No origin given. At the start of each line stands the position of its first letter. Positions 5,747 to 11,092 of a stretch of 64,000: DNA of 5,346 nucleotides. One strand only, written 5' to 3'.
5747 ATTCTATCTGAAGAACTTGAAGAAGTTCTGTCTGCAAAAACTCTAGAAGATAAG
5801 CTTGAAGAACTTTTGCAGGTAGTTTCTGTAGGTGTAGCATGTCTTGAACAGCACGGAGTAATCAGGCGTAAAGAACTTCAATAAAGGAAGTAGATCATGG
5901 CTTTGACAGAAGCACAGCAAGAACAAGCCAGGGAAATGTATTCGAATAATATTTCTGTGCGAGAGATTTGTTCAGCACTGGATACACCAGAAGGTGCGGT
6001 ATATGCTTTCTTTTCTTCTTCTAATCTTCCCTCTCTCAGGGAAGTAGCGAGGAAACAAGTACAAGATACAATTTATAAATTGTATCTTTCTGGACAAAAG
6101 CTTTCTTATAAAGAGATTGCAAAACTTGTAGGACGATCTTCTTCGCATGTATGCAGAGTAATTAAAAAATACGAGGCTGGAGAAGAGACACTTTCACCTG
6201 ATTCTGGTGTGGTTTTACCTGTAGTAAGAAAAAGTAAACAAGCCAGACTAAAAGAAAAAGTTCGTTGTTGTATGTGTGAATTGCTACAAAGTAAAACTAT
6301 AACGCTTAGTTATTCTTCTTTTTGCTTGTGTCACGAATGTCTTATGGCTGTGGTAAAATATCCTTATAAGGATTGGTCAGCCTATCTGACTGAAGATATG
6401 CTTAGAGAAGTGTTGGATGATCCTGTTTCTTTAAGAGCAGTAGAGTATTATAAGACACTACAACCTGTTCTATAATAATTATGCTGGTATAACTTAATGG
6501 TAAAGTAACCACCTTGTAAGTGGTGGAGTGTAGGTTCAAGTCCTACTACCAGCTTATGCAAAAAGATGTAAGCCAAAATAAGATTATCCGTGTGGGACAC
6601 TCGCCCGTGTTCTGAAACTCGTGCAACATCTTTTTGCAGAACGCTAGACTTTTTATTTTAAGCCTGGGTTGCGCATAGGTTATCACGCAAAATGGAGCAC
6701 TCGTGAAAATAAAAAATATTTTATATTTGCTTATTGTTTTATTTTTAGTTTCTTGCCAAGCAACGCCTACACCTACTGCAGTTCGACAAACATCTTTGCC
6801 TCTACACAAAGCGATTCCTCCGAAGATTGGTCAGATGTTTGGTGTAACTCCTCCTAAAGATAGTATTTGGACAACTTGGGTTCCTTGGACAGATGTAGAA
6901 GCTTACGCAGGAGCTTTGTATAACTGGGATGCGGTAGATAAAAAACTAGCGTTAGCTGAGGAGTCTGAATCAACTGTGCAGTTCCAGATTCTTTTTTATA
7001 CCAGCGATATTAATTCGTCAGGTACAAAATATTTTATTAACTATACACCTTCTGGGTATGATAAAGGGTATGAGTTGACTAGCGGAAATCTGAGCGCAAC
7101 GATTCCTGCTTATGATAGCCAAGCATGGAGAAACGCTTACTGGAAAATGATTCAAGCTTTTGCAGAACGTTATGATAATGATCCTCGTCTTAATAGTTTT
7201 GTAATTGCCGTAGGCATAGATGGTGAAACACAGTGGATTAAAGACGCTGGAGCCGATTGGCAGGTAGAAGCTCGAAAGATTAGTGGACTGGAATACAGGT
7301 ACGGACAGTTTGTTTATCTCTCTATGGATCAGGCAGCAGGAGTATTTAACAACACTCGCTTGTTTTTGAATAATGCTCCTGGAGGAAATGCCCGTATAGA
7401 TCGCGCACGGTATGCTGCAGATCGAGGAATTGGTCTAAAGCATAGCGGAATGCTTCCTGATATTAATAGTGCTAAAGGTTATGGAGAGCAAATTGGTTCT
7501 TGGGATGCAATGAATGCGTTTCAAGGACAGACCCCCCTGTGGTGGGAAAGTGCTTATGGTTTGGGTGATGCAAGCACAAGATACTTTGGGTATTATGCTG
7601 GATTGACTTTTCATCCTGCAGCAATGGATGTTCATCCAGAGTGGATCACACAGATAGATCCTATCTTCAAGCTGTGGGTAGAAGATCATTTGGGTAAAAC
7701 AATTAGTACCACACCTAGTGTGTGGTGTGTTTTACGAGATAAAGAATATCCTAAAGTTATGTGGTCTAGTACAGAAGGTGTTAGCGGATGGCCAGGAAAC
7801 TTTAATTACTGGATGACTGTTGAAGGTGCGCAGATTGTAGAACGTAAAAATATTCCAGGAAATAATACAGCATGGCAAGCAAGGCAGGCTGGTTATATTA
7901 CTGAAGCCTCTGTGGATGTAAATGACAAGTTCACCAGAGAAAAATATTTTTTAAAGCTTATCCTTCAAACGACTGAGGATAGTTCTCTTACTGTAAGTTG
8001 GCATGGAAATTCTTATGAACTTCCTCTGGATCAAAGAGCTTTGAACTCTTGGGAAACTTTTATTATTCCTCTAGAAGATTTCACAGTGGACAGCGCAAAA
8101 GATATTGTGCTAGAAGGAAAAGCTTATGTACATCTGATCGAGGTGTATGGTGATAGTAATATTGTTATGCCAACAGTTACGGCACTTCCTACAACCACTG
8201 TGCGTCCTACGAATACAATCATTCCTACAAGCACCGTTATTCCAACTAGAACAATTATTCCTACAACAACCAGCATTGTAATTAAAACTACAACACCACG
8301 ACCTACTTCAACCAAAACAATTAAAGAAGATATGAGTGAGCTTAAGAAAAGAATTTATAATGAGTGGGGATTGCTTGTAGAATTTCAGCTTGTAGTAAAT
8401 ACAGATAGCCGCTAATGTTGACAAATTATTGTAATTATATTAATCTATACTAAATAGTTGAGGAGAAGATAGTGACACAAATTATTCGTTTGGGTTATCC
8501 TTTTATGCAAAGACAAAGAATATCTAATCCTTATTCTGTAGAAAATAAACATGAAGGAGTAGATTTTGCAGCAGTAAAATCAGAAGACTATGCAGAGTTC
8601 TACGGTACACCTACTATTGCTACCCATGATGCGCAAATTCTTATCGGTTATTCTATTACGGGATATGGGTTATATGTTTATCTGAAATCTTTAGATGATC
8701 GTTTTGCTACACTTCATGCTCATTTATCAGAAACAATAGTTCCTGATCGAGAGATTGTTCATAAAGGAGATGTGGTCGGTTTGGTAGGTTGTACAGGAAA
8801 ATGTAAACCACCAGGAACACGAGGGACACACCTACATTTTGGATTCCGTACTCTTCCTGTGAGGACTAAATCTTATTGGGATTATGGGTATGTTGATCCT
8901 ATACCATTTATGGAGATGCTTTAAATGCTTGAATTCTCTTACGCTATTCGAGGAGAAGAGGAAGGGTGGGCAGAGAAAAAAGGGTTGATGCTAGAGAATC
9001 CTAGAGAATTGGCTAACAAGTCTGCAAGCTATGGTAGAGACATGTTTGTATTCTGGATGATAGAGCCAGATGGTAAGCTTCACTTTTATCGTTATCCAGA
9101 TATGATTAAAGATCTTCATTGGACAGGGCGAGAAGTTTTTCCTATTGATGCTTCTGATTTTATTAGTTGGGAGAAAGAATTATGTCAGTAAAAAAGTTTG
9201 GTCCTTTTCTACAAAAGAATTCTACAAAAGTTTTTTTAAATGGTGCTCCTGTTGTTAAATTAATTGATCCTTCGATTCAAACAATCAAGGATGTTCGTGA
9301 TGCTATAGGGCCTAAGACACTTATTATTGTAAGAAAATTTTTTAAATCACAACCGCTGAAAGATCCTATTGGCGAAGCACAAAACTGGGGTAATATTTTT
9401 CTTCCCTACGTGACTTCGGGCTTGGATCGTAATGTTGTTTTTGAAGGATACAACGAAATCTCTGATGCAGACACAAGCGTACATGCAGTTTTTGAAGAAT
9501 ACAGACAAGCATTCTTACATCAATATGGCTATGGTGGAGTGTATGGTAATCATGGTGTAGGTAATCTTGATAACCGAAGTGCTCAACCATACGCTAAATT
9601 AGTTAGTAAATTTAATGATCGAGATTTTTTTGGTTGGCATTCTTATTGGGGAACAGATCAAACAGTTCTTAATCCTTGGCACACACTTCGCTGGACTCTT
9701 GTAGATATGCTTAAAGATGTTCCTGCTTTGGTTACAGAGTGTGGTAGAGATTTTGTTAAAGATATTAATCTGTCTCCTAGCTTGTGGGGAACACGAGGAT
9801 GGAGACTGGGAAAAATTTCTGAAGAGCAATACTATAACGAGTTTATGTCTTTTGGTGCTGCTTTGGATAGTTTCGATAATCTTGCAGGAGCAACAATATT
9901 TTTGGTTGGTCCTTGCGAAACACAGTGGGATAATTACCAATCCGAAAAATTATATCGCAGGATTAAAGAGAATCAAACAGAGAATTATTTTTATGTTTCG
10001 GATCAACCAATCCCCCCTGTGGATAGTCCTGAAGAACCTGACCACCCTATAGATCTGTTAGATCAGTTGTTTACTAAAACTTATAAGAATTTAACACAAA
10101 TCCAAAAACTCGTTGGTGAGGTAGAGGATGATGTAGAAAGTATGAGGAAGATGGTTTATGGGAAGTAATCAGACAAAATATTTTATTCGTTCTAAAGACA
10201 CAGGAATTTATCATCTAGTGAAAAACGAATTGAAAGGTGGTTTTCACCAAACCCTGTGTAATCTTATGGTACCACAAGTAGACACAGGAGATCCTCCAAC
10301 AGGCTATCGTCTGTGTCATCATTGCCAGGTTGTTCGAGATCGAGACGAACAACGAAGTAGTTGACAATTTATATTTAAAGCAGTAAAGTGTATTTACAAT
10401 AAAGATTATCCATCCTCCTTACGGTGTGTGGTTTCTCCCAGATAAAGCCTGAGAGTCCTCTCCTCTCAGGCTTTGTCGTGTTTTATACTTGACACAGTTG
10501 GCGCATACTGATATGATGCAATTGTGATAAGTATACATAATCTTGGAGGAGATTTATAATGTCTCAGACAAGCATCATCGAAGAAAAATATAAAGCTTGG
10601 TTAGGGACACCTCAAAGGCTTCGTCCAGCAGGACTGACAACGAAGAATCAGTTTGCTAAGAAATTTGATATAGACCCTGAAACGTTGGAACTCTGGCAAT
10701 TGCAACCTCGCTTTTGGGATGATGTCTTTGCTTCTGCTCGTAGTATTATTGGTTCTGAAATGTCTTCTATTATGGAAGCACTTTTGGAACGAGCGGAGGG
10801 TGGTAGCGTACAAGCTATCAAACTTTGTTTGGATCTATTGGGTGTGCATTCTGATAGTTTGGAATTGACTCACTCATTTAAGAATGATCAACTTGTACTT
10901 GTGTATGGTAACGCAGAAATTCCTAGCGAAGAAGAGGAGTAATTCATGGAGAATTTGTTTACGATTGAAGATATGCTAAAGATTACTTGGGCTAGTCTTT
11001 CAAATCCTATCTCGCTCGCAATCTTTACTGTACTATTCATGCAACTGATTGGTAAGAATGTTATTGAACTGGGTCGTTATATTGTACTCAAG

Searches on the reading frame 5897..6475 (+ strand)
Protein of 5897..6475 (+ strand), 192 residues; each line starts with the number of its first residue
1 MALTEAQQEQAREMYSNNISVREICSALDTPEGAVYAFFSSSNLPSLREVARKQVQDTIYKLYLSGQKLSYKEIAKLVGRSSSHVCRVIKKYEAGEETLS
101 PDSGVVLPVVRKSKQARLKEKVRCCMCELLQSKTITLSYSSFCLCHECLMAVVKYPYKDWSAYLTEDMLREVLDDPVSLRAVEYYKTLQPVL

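Call 31: search_protein_families(library=pfam, proteins=[window:5897-6475:+], max_evalue=0.01)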
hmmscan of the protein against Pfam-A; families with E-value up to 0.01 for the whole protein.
window:5897-6475:+ (192 aa): 9 families
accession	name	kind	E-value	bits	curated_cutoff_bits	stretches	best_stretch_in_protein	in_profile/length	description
PF13384.12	HTH_23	-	8.7e-10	38.6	24.6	1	62-98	11-48/50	Homeodomain-like domain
PF13518.12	HTH_28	-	5.9e-07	29.9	25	1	62-103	8-48/52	Helix-turn-helix domain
PF13936.12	HTH_38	-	3.1e-06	27.2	27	1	59-90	13-42/44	Helix-turn-helix domain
PF13551.12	HTH_29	-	4.5e-05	23.9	28.1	1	59-96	4-40/64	Winged helix-turn helix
PF08281.18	Sigma70_r4_2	-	0.00022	21.2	25.7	0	68-83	26-41/54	Sigma-70, region 4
PF04645.17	DUF603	-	0.00073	19.7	22.6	1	60-106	11-57/181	Protein of unknown function, DUF603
PF04545.22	Sigma70_r4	-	0.0016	18.4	24.1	1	62-91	16-43/50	Sigma-70, region 4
PF02796.21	HTH_7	-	0.0052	17.3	23.8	0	3-29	6-32/45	Helix-turn-helix domain of resolvase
PF01527.26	HTH_Tnp_1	-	0.0086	16.7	24.1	0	67-115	22-67/75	Transposase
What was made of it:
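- The window encodes a double-HTH protein (5897-6475; HTH_23 at 8.7e-10, call 31).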

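Call 34: search_protein_families(library=phrogs, proteins=[window:5897-6475:+], max_evalue=0.001)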
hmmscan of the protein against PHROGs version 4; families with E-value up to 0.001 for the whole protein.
window:5897-6475:+ (192 aa): 3 families
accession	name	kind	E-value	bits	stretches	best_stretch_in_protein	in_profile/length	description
phrog_664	-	DNA, RNA and nucleotide metabolism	6.5e-07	30.4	1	63-101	47-82/210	DNA binding protein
phrog_125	-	DNA, RNA and nucleotide metabolism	2.4e-05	25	0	3-55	163-216/254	DNA invertase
phrog_323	-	transcription regulation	0.00021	21.9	0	61-92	107-135/319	transcriptional regulator, D5-like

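Call 103: search_solved_structures(query=window:5897-6475:+, max_evalue=1)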
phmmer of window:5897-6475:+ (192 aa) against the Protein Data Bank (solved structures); distinct sequences matched with E-value up to 1: 1.
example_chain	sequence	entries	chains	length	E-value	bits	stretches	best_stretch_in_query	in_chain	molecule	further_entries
2lvs_A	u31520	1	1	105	0.024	17.7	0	3-38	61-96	Putative uncharacterized protein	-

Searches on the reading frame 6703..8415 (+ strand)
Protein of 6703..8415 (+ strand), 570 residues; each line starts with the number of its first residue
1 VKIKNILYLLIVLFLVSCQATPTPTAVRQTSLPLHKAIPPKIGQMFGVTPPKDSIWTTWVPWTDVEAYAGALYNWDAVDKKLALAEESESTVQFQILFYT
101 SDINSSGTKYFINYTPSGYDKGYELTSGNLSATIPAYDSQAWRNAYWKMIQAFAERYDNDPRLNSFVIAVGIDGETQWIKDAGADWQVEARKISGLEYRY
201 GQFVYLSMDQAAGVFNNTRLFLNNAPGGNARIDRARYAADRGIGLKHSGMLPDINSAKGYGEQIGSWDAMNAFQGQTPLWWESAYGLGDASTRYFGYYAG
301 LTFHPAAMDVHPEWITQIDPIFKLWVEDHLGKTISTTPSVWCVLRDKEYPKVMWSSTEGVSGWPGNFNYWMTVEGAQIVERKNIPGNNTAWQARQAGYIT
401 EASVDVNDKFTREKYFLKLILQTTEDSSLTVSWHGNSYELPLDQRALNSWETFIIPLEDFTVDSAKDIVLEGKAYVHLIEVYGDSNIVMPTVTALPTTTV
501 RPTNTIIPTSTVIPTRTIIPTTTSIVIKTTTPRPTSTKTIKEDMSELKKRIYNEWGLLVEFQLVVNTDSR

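Call 10: search_protein_families(library=phrogs, proteins=[window:6703-8415:+], max_evalue=0.00001)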
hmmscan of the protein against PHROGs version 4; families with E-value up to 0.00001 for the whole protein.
window:6703-8415:+ (570 aa): 0 families

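Call 24: find_related_loci(query=window:6703-8415:+, collection=viral_contigs, flank=10000)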
Query window:6703-8415:+ (570 aa) in viral_contigs; peptide patterns used: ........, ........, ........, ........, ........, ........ (x = any residue, [..] = any of these).
8 stretches matched a pattern, but none encodes a relative of the query by tblastn (E <= 1e-3).

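Call 42: find_related_loci(query=window:6703-8415:+, collection=metagenome_contigs, flank=10000)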
Query window:6703-8415:+ (570 aa) in metagenome_contigs; peptide patterns used: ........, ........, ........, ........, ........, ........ (x = any residue, [..] = any of these).
29 stretches matched a pattern, but none encodes a relative of the query by tblastn (E <= 1e-3).

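Call 48: search_protein_families(library=pfam, proteins=[window:6703-8415:+], max_evalue=0.01)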
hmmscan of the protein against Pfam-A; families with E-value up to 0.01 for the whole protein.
window:6703-8415:+ (570 aa): 0 families

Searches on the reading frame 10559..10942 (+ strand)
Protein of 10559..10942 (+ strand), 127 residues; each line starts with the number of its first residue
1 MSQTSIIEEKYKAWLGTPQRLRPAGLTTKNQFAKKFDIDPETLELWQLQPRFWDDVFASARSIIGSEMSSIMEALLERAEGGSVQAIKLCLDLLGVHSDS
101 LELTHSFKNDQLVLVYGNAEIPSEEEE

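Call 31: search_protein_families(library=pfam, proteins=[window:10559-10942:+], max_evalue=0.01)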
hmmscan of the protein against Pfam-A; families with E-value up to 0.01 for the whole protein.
window:10559-10942:+ (127 aa): 1 family
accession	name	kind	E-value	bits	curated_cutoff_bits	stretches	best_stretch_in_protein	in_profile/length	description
PF13022.12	HTH_Tnp_1_2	-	7.7e-05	23.2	27.9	1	27-109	27-111/122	Helix-turn-helix of insertion element transposase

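Call 55: search_dna_similar(query=window:10559-10942:+, collection=phages, mode=protein, max_rows=15, max_evalue=0.01)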
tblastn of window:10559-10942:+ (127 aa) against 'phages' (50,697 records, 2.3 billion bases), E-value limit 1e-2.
No match.

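Call 79: search_solved_structures(query=window:10559-10942:+, max_evalue=10)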
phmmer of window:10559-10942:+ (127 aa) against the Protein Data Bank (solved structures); distinct sequences matched with E-value up to 10: 3.
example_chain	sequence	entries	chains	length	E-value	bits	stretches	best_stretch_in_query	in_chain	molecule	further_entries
9olh_G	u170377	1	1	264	0.25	14.7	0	83-106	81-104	HAUS augmin like complex subunit 7 S homeolog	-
9d2b_G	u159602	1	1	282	0.31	14.5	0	84-106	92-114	HAUS augmin like complex subunit 7 S homeolog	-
7lwr_A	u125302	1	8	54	0.81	13.1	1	28-49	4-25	Terminase, small subunit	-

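Call 80: search_protein_families(library=phrogs, proteins=[window:10559-10942:+], max_evalue=0.01)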
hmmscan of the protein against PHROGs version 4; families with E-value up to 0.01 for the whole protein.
window:10559-10942:+ (127 aa): 1 family
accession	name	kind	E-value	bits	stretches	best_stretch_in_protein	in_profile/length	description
phrog_24579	-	head and packaging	0.0011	20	1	27-92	32-97/126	terminase small subunit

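Call 81: find_homologous_proteins(query=window:10559-10942:+, max_evalue=0.001)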
Query window:10559-10942:+ (127 aa): 5 proteins with E <= 0.001 among 18 candidates.
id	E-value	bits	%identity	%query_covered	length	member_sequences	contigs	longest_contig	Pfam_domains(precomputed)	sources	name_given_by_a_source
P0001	4.6e-76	271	98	100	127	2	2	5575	-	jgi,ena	-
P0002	1.4e-59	217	76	99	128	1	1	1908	-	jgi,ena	-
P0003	6.4e-59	215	76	100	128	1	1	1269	-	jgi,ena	-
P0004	1.8e-58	214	76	98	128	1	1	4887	-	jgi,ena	-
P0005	1.2e-51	192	70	98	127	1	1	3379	-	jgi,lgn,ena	-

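Call 83: find_encoding_contigs(protein=P0004, flank=10000)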
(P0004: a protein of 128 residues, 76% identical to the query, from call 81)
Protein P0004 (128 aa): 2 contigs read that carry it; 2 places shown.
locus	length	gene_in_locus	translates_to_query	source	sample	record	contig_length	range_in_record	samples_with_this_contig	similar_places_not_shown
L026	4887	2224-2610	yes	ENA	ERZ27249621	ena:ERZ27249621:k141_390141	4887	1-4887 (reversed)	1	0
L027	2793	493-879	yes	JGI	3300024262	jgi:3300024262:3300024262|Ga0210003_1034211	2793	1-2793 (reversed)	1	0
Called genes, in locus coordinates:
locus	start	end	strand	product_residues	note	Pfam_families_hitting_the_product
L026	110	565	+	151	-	PF01551:Peptidase_M23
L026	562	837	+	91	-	-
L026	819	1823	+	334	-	-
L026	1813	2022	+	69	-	-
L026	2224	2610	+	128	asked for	-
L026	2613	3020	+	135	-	-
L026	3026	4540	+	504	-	PF03237:Terminase_6N, PF04466:Terminase_3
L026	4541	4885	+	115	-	?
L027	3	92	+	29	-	?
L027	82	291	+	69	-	-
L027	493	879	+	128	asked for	-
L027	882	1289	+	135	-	-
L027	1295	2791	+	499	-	?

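Call 84: find_encoding_contigs(protein=P0005, flank=10000)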
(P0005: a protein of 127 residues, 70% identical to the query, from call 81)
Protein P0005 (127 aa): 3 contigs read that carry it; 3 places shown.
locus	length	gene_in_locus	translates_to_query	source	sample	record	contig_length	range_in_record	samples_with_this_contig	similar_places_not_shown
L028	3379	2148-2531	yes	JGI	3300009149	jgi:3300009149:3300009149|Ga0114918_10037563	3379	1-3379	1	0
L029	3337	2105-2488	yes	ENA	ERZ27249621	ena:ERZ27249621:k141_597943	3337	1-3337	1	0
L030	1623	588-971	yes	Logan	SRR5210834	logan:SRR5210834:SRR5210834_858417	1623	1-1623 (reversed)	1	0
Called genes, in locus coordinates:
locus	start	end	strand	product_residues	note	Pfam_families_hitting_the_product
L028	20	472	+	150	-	PF01551:Peptidase_M23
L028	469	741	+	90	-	-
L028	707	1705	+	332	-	-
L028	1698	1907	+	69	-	-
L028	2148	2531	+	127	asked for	-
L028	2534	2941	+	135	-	-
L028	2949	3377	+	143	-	?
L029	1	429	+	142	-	?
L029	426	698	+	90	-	-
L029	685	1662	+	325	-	-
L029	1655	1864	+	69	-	-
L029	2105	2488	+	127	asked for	-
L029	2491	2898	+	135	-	-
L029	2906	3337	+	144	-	?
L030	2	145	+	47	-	?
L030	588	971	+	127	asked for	-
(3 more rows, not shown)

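Call 85: find_encoding_contigs(protein=P0001, flank=10000)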
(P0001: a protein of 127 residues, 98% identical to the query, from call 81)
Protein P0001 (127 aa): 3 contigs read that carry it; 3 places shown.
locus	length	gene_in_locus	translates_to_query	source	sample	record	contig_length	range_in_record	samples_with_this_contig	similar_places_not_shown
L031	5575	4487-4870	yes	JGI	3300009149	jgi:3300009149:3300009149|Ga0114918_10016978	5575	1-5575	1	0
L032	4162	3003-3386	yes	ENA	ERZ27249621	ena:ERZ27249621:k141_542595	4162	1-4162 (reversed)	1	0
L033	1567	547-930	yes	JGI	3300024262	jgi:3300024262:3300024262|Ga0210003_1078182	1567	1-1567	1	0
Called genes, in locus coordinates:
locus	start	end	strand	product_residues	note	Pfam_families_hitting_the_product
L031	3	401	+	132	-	?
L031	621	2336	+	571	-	-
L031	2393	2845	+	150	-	PF01551:Peptidase_M23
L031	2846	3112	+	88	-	-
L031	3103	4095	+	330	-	-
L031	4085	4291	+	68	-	-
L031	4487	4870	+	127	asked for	-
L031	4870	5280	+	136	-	-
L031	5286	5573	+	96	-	?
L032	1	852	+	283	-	?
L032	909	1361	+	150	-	PF01551:Peptidase_M23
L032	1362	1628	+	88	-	-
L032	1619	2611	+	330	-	-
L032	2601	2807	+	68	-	-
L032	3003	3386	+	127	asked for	-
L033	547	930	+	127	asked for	-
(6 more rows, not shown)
